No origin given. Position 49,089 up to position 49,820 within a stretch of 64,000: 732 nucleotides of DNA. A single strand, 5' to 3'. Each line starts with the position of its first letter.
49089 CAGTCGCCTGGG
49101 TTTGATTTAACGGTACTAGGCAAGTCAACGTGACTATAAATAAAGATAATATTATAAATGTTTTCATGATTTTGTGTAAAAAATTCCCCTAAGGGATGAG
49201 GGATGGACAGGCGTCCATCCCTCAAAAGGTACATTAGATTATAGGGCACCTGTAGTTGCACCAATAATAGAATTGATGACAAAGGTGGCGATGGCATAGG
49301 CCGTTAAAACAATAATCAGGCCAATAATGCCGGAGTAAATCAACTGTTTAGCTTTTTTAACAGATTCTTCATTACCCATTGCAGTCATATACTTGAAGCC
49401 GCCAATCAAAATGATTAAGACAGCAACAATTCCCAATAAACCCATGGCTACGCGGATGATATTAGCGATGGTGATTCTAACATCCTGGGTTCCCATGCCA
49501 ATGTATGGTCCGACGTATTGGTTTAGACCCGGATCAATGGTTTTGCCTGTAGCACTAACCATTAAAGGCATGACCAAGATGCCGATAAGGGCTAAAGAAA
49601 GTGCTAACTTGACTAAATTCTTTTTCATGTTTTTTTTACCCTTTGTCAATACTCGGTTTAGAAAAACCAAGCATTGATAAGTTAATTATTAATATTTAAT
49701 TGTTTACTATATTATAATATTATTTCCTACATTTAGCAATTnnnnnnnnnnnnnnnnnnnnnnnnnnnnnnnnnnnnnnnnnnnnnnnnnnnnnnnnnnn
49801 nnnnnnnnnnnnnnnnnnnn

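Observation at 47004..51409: Eight tandem paralogous pilin-like two-TM secreted proteins with hypervariable ectodomains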

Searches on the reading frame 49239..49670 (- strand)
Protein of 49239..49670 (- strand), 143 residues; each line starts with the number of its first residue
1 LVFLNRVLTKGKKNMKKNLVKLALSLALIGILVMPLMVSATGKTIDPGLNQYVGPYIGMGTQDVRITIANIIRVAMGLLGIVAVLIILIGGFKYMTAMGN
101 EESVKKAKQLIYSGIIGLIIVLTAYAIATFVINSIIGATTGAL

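Call 3: search_protein_families(library=pfam, proteins=[window:49239-49670:-], max_evalue=1)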
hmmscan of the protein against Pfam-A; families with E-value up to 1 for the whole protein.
window:49239-49670:- (143 aa): 1 family
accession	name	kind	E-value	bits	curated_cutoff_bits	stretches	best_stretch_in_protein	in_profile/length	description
PF18895.5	T4SS_pilin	-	2.7e-10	40.6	26.6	1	67-131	8-71/71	Type IV secretion system pilin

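Call 4: search_protein_families(library=ncbifam, proteins=[window:49239-49670:-], max_evalue=1)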
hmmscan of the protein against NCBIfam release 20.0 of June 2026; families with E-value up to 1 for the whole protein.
window:49239-49670:- (143 aa): 3 families
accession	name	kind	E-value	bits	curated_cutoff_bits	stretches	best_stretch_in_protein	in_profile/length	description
NF045849.1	ICE_MMCAP2_0565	equivalog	8.6e-11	41.4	40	1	64-135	9-80/80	Mbov_0395 family pilin-like conjugal transfer protein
NF006321.0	PRK08534.1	equivalog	0.012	15.3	225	1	62-117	108-163/181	pyruvate ferredoxin oxidoreductase subunit gamma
NF041745.1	RdrD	equivalog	0.71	9.7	230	1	76-136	76-136/227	antiviral RADAR system accessory protein RdrD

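Call 29: find_homologous_proteins(query=window:49239-49628:-, max_evalue=0.001)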
Query window:49239-49628:- (129 aa): 273 proteins with E <= 0.001 among 350 candidates; the best 120 are listed.
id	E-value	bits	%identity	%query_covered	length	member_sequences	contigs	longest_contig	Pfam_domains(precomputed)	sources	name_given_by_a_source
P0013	1.1e-68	247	100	100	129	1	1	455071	PF18895.6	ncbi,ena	-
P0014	4.8e-56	206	84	99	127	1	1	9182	PF18895.6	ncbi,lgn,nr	ncbi:MAG: hypothetical protein NTX82_03595 [Candidatus Parcubacteria bacterium]|nr:hypothetical prot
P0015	4.2e-50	187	76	97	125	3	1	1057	PF18895.6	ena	-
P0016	7.1e-48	180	81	78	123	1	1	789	PF18895.6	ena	-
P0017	4.5e-45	171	78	98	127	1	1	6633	PF18895.6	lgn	-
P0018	7.1e-45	170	75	98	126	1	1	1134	PF18895.6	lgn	-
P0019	7.1e-39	151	66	93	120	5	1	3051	PF18895.6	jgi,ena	-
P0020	1.2e-37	147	69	78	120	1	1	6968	PF18895.6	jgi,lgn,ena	-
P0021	2.5e-37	146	65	98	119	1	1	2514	PF18895.6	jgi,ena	-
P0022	5.0e-37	145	71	78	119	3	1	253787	PF18895.6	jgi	-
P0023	1.4e-36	143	58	98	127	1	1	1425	PF18895.6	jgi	jgi:amino acid transporter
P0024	2.1e-36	143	64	95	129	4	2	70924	PF18895.6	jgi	jgi:amino acid transporter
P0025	9.8e-36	141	63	93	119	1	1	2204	PF18895.6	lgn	-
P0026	1.2e-33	134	60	98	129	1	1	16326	PF18895.6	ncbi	-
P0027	2.0e-33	133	62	88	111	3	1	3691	PF18895.6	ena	-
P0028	2.6e-33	133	61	92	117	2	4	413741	PF18895.6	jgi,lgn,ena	-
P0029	3.4e-33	132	60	97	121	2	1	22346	PF18895.6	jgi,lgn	jgi:hypothetical protein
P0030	8.1e-33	131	57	98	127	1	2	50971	PF18895.6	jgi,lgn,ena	-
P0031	1.5e-32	130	58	97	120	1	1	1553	PF18895.6,PF04956.19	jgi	jgi:hypothetical protein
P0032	1.9e-32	130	60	97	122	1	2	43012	PF18895.6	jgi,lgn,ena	-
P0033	4.2e-32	129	59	97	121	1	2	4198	PF18895.6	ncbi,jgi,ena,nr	ncbi:MAG TPA: hypothetical protein ENN28_00220 [Candidatus Uhrbacteria bacterium]|nr:hypothetical pr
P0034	4.5e-32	129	65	74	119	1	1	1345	PF18895.6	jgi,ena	-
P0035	6.6e-32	128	62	97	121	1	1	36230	PF18895.6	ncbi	-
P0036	1.3e-31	127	55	98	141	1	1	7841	PF18895.6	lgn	-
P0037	1.3e-31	127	60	98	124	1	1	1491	PF18895.6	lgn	-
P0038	1.5e-31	127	57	98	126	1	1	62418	PF18895.6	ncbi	-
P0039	3.0e-31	126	58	96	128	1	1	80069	PF18895.6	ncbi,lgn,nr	ncbi:MAG: hypothetical protein PHT12_02750 [Patescibacteria group bacterium]|nr:hypothetical protein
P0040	3.5e-31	126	56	98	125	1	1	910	PF18895.6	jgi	jgi:Type IV secretion system pilin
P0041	4.7e-31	126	63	74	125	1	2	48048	PF18895.6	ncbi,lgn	-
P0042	7.3e-31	125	56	97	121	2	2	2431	PF18895.6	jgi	jgi:hypothetical protein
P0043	8.0e-31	125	57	98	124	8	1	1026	PF18895.6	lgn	-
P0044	9.0e-31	125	56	97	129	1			PF18895.6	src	-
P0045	9.9e-31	124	62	82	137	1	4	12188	PF18895.6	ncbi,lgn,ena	-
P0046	1.4e-30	124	57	98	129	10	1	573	PF18895.6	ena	-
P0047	1.4e-30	124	56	98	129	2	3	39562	PF18895.6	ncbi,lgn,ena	-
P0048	1.5e-30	124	60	98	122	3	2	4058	PF18895.6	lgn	-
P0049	2.2e-30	123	54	97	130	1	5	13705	PF18895.6,PF04956.19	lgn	-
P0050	2.4e-30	123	54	97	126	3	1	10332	PF18895.6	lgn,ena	-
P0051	2.4e-30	123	54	97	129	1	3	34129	PF18895.6,PF04956.19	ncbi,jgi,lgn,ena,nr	ncbi:MAG TPA: pilin [Candidatus Magasanikbacteria bacterium]|nr:pilin [Candidatus Magasanikbacteria 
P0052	2.8e-30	123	64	74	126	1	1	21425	PF18895.6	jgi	jgi:hypothetical protein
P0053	3.1e-30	123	58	95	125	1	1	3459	PF18895.6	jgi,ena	-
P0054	3.1e-30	123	59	94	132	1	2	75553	PF18895.6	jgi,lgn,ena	jgi:hypothetical protein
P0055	4.4e-30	122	53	96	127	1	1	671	PF18895.6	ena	-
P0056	1.2e-29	121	56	96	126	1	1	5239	PF18895.6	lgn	-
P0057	1.4e-29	121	55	95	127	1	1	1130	PF18895.6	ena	-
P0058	1.7e-29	120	54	96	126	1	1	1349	PF18895.6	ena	-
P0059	1.8e-29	120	61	95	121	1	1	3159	PF18895.6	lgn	-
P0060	2.0e-29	120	54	97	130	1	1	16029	PF18895.6,PF04956.19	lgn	-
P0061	2.0e-29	120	69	69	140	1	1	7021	PF18895.6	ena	-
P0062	3.7e-29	119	57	97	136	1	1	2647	PF18895.6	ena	-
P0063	3.9e-29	119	67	71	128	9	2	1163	PF18895.6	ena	-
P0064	4.3e-29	119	66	71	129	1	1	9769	PF18895.6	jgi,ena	-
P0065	4.6e-29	119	54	97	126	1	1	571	PF18895.6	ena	-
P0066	4.6e-29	119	56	98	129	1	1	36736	PF18895.6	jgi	jgi:hypothetical protein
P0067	5.4e-29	119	56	98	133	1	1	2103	PF18895.6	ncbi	-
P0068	6.0e-29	119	56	98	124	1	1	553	PF18895.6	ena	-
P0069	8.0e-29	118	55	95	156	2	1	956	PF18895.6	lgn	-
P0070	8.3e-29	118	68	68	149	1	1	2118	PF18895.6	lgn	-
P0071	1.0e-28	118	69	70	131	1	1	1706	PF18895.6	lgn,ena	-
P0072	1.8e-28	117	54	96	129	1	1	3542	PF18895.6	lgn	-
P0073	2.0e-28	117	54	96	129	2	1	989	PF18895.6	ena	-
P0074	2.0e-28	117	57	84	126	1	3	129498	PF18895.6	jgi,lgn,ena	jgi:hypothetical protein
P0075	2.1e-28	117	56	89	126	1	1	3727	PF18895.6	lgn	-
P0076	2.4e-28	117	59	85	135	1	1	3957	PF18895.6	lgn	-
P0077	3.2e-28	116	58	85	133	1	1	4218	PF18895.6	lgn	-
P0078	3.7e-28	116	63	80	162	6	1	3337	PF18895.6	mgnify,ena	mgnify:FL=1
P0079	4.0e-28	116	59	84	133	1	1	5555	PF18895.6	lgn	-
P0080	4.9e-28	116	57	85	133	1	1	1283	PF18895.6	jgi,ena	-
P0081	5.7e-28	116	58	85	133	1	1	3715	PF18895.6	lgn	-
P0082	5.8e-28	116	58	84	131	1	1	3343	PF18895.6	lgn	-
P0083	6.0e-28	116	64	84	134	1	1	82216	PF18895.6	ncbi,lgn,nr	ncbi:MAG: pilin [bacterium]|nr:pilin [bacterium]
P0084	7.4e-28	115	58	85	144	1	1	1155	PF18895.6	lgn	-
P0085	7.8e-28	115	55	97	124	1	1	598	PF18895.6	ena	-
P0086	8.1e-28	115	64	74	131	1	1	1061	PF18895.6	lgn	-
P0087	8.1e-28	115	59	92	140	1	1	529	PF18895.6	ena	-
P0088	8.1e-28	115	53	97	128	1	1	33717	PF18895.6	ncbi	-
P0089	9.9e-28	115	53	97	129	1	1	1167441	PF18895.6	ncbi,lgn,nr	ncbi:MAG: hypothetical protein QY323_04670 [Patescibacteria group bacterium]|nr:MAG: hypothetical pr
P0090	9.9e-28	115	53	97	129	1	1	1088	PF18895.6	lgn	-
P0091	1.1e-27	115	62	80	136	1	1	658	PF18895.6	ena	-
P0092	1.2e-27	115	68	71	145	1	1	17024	PF18895.6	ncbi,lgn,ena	-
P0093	1.2e-27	115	54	98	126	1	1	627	PF18895.6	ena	-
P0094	1.3e-27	114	52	97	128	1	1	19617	PF18895.6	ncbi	-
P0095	1.4e-27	114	69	68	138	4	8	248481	PF18895.6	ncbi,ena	-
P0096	1.4e-27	114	67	68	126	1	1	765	PF18895.6,PF04956.19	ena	-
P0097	1.4e-27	114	54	96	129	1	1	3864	PF18895.6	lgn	-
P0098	1.4e-27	114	52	97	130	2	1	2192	PF18895.6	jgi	jgi:hypothetical protein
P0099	1.4e-27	114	54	98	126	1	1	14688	PF18895.6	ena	-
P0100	1.8e-27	114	54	96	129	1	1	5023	PF18895.6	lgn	-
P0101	1.8e-27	114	53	97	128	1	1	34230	PF18895.6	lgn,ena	-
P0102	1.9e-27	114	52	97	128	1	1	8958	PF18895.6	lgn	-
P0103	2.1e-27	114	54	98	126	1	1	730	PF18895.6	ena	-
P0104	2.2e-27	114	52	98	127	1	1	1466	PF18895.6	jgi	jgi:Zn-dependent protease with chaperone function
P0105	2.6e-27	113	69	64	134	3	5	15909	PF18895.6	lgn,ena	-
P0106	3.1e-27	113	68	71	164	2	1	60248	PF18895.6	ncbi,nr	ncbi:MAG: hypothetical protein HYV42_01685 [Candidatus Magasanikbacteria bacterium]|nr:hypothetical 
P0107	3.1e-27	113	66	74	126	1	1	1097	PF18895.6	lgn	-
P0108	3.6e-27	113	70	64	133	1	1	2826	PF18895.6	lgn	-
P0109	3.8e-27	113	54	98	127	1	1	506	PF18895.6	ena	-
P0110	3.8e-27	113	57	84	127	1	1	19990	PF18895.6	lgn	-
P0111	4.2e-27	113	52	97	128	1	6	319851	PF18895.6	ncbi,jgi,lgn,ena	ncbi:MAG: hypothetical protein WC866_04590 [Patescibacteria group bacterium]|jgi:hypothetical protei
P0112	5.2e-27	112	50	99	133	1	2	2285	PF18895.6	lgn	-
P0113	5.3e-27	112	69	68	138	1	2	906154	PF18895.6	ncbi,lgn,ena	-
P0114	5.3e-27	112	69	68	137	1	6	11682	PF18895.6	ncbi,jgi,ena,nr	ncbi:MAG TPA: hypothetical protein PKH95_02080 [Candidatus Magasanikbacteria bacterium]|nr:hypotheti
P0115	5.5e-27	112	51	99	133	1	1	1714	PF18895.6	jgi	-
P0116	5.5e-27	112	54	96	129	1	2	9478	PF18895.6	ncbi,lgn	-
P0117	6.1e-27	112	68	65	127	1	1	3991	PF18895.6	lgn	-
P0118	6.2e-27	112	52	97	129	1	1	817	PF18895.6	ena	-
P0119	6.2e-27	112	54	97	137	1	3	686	PF18895.6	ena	-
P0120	6.3e-27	112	52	88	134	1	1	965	PF18895.6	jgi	jgi:pectate lyase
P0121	7.1e-27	112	50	97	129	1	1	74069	PF18895.6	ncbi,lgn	-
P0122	7.1e-27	112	56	83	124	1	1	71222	PF18895.6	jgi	jgi:hypothetical protein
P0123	7.5e-27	112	61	71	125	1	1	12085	PF18895.6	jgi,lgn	jgi:hypothetical protein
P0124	7.6e-27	112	55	86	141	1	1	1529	PF18895.6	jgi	jgi:hypothetical protein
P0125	8.4e-27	112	52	98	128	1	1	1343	PF18895.6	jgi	jgi:hypothetical protein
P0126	8.4e-27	112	68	64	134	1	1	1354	PF18895.6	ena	-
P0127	1.0e-26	112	52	97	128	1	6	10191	PF18895.6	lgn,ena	-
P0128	1.1e-26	111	52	98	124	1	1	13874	PF18895.6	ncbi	ncbi:MAG: hypothetical protein ABIJ46_04880 [bacterium]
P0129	1.4e-26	111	57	96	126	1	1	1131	PF18895.6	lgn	-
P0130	1.4e-26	111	53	97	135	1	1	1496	PF18895.6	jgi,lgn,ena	-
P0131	1.5e-26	111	55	88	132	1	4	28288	PF18895.6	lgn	-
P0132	1.6e-26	111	52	97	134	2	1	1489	PF18895.6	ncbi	-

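Call 31: find_encoding_contigs(protein=P0022, flank=10000, max_places=2)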
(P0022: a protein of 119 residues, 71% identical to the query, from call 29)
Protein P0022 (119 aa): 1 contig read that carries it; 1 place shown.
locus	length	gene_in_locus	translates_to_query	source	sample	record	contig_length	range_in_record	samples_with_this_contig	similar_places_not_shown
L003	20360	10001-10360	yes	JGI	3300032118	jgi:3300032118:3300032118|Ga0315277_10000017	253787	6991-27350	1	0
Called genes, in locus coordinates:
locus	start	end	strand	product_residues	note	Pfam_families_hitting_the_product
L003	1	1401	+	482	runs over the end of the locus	PF01943:Polysacc_synt, PF13440:Polysacc_synt_3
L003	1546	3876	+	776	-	PF01510:Amidase_2, PF16158:N_BRCA1_IG (faint)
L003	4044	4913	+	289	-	PF00483:NTP_transferase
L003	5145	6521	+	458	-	PF01547:SBP_bac_1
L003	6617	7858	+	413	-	-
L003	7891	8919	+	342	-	PF18895:T4SS_pilin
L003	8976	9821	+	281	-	-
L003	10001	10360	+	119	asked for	PF18895:T4SS_pilin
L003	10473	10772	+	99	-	PF18895:T4SS_pilin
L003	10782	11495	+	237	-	PF18895:T4SS_pilin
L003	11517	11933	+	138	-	PF18895:T4SS_pilin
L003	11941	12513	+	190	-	PF18895:T4SS_pilin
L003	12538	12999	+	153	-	PF18895:T4SS_pilin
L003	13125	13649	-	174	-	-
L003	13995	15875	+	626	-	PF09852:DUF2079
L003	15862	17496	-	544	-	-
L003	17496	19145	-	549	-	-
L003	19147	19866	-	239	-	PF00535:Glycos_transf_2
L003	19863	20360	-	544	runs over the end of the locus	-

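Call 32: find_encoding_contigs(protein=P0028, flank=10000, max_places=2)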
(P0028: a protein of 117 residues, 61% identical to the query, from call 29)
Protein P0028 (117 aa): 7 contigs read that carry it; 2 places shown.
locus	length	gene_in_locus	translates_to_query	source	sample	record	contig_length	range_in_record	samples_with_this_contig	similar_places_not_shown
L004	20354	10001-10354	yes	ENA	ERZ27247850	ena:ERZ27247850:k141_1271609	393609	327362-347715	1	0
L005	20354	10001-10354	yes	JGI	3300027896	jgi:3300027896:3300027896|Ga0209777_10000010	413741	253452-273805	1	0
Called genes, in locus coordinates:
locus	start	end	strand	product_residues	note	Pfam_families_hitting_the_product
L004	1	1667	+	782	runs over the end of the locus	PF01510:Amidase_2, PF16158:N_BRCA1_IG (faint)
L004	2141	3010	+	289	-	PF00483:NTP_transferase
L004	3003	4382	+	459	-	PF01547:SBP_bac_1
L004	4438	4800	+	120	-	PF05635:23S_rRNA_IVP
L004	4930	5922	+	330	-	PF18895:T4SS_pilin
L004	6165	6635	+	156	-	PF01797:Y1_Tnp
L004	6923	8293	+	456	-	PF18895:T4SS_pilin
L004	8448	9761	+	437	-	-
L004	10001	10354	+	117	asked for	PF18895:T4SS_pilin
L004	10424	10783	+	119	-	PF18895:T4SS_pilin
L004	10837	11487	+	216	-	PF18895:T4SS_pilin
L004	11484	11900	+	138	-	PF18895:T4SS_pilin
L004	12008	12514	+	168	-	PF18895:T4SS_pilin (weak)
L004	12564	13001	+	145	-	PF18895:T4SS_pilin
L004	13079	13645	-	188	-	-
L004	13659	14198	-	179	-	-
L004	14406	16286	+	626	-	PF09852:DUF2079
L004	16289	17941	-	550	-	PF13231:PMT_2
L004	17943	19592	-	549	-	-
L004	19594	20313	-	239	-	PF00535:Glycos_transf_2, PF13641:Glyco_tranf_2_3 (weak)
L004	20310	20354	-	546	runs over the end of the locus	-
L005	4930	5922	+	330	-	PF18895:T4SS_pilin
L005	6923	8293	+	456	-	PF18895:T4SS_pilin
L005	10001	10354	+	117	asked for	PF18895:T4SS_pilin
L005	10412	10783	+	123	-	PF18895:T4SS_pilin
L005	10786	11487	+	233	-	PF18895:T4SS_pilin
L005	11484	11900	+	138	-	PF18895:T4SS_pilin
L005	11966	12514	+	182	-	PF18895:T4SS_pilin (weak)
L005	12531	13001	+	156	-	PF18895:T4SS_pilin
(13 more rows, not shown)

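Call 33: find_encoding_contigs(protein=P0013, flank=10000, max_places=2)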
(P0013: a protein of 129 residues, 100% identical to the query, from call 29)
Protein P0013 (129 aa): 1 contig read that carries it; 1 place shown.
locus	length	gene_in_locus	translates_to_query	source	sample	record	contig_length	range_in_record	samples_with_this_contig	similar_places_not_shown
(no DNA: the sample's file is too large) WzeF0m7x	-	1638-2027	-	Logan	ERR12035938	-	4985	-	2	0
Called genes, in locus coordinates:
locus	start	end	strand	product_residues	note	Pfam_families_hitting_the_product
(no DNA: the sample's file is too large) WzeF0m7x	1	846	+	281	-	?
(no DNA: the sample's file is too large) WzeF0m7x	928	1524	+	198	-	PF18895:T4SS_pilin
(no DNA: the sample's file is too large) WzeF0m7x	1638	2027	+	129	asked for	PF18895:T4SS_pilin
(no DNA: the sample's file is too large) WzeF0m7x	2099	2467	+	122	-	-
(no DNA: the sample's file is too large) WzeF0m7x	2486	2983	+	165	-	PF18895:T4SS_pilin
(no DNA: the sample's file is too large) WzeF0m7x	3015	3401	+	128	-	PF18895:T4SS_pilin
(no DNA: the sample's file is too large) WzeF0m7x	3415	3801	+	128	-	PF18895:T4SS_pilin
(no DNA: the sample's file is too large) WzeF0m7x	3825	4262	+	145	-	PF18895:T4SS_pilin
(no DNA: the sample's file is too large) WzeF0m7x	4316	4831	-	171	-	-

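Call 34: find_encoding_contigs(protein=P0113, flank=10000, max_places=1)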
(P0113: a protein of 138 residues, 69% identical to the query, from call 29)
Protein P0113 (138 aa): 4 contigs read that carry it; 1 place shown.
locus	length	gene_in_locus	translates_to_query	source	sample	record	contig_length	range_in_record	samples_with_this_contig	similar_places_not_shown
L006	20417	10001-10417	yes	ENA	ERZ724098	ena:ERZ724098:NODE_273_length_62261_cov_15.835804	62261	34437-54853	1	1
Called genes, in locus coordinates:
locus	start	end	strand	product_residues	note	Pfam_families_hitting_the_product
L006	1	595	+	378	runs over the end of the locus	PF04832:SOUL, PF01625:PMSR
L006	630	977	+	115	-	-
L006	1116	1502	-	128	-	-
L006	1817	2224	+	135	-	-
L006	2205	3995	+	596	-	PF07963:N_methyl, PF13620:CarboxypepD_reg (faint), PF13715:CarbopepD_reg_2 (faint)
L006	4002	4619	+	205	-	-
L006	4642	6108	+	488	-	-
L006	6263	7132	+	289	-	PF00483:NTP_transferase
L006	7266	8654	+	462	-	PF01547:SBP_bac_1, PF13416:SBP_bac_8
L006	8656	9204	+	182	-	PF18895:T4SS_pilin (weak)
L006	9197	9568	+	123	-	-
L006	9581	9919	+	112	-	PF18895:T4SS_pilin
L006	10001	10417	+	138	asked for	PF18895:T4SS_pilin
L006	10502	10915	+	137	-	PF18895:T4SS_pilin (weak)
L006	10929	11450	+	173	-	PF18895:T4SS_pilin (weak)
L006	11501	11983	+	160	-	PF18895:T4SS_pilin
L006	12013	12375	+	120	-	PF18895:T4SS_pilin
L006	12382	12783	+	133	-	PF18895:T4SS_pilin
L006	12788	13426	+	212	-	PF18895:T4SS_pilin (weak)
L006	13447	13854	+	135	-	PF18895:T4SS_pilin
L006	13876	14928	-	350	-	PF06925:MGDG_synth, PF00534:Glycos_transf_1, PF04101:Glyco_tran_28_C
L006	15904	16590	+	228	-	-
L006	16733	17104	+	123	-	PF00312:Ribosomal_S15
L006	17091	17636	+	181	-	PF01936:NYN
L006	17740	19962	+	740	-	PF01138:RNase_PH, PF03725:RNase_PH_C, PF01138:RNase_PH, PF00013:KH_1, PF00575:S1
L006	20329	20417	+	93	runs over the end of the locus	PF01713:Smr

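Call 35: find_encoding_contigs(protein=P0089, flank=10000, max_places=1)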
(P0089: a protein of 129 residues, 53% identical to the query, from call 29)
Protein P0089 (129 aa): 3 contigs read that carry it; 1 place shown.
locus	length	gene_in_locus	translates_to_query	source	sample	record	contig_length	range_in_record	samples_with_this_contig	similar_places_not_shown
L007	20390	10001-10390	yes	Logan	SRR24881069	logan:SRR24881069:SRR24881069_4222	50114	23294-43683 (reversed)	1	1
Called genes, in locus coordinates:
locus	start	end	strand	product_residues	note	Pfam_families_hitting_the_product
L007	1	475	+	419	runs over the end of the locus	PF04932:Wzy_C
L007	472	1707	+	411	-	PF04932:Wzy_C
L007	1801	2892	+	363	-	-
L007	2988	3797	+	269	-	-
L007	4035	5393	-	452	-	PF02366:PMT, PF13231:PMT_2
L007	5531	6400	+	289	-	PF00483:NTP_transferase, PF12804:NTP_transf_3 (weak)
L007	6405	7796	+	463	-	PF01547:SBP_bac_1, PF13416:SBP_bac_8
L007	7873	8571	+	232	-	PF18895:T4SS_pilin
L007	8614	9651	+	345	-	PF18895:T4SS_pilin (weak)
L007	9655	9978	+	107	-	PF18895:T4SS_pilin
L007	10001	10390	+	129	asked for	PF18895:T4SS_pilin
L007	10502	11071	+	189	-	PF18895:T4SS_pilin (weak)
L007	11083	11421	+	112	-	PF18895:T4SS_pilin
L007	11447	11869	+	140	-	PF18895:T4SS_pilin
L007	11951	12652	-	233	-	-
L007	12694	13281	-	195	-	-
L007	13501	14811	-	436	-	-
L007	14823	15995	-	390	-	-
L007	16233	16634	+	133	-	PF17886:ArsA_HSP20 (weak), PF00011:HSP20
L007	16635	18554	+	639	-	PF12229:PG_binding_4 (faint), PF04294:VanW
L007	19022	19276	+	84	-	-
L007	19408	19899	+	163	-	-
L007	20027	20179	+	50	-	-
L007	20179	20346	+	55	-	-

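Call 47: search_solved_structures(query=A2, max_evalue=10, show_alignments=3)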
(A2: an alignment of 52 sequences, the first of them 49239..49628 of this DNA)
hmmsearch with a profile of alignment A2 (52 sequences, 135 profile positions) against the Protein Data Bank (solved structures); distinct sequences matched with E-value up to 10: 0.

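Call 52: predict_structure(alignment_id=A2)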
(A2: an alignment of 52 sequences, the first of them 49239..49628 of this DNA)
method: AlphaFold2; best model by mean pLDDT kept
length: 129 residues; sequences in the alignment: 52
mean_pLDDT: 76.3   pTM: 0.49
mean pLDDT of the five models: 76.3, 75.7, 75.6, 73.5, 72.2
residues with pLDDT >= 90: 43; 70-90: 45; 50-70: 26; < 50: 15
segments of 3 or more residues with pLDDT < 50: 26-35, 37-40
pLDDT, mean of each block of 10 residues (from residue 1): 69 68 50 47 56 84 92 94 87 93 94 88 68
secondary structure, 60 per line:
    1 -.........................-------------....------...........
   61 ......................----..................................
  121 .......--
elements in order: H2-26 H40-43 H50-82 H87-127

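Call 55: fold_search(model_id=the predicted structure, library=pdb)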
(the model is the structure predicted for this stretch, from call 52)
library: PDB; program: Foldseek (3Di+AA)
matches with E <= 10: 142; with E <= 0.001: 0
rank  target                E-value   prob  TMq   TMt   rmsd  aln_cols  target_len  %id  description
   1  1a91_MODEL_1_A        1.1e+00  0.89  0.43  0.64   2.9        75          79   17  SUBUNIT C OF THE F1FO ATP SYNTHASE OF ESCHERICHIA COLI; NMR, 10 STRUCTURES (released 1998-07-01)
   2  6cnn_A                1.2e+00  0.60  0.45  0.18  13.4       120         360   10  Cryo-EM structure of the human SK4/calmodulin channel complex in the Ca2+ bound state I (released 2018-05-02)
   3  2y39                  1.4e+00  0.89  0.42  0.49   6.1        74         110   11  Ni-bound form of Cupriavidus metallidurans CH34 CnrXs (released 2011-03-30)
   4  4wwb                  1.5e+00  0.87  0.42  0.48   6.1        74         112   12  High-resolution structure of the Ni-bound form of the Y135F mutant of C. metallidurans CnrXs (released 2015-02-11)
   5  9vub_A                1.6e+00  0.63  0.49  0.18  11.7       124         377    9  channel C complex with 3 (released 2026-03-11)
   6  2y3d_A                1.8e+00  0.63  0.43  0.48   4.3        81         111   12  Zn-bound form of Cupriavidus metallidurans CH34 CnrXs (released 2011-03-30)
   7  8tt3_H                1.8e+00  0.51  0.31  0.18  23.5        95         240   14  S. thermodepolymerans KpsM-KpsE in Glycolipid 2 state with rigid body fitted KpsT (released 2024-04-17)
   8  2y3h_A                2.0e+00  0.60  0.43  0.50   8.2        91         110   12  E63Q mutant of Cupriavidus metallidurans CH34 CnrXs (released 2011-03-30)
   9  6yo0_g1               2.3e+00  0.90  0.52  0.71   2.0        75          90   11  Cryo-EM structure of Tetrahymena thermophila mitochondrial ATP synthase - F1/peripheral stalk (released 2020-09-30)
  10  3q84_H                2.3e+00  0.47  0.40  0.20   5.8        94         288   12  Crystal structure of human PACSIN 1 F-BAR domain (released 2012-02-22)
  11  4h54_A                2.3e+00  0.41  0.43  0.21  17.3       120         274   16  Crystal structure of the diguanylate cyclase DgcZ (released 2013-07-03)
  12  3zg1_D                2.5e+00  0.69  0.43  0.49   2.9        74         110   14  NI-BOUND FORM OF M123A MUTANT OF CUPRIAVIDUS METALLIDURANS CH34 CNRXS (released 2013-10-23)
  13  9vub_C                2.5e+00  0.51  0.50  0.18  11.7       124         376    9  channel C complex with 3 (released 2026-03-11)
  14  3tul_B                2.5e+00  0.35  0.47  0.45  12.1       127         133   16  Crystal structure of N-terminal region of Type III Secretion Major Translocator SipB (residues 82-226) (released 2012-02-15)
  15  6s1k_E                2.6e+00  0.89  0.54  0.67   2.2        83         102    8  E. coli Core Signaling Unit, carrying QQQQ receptor mutation (released 2020-01-22)
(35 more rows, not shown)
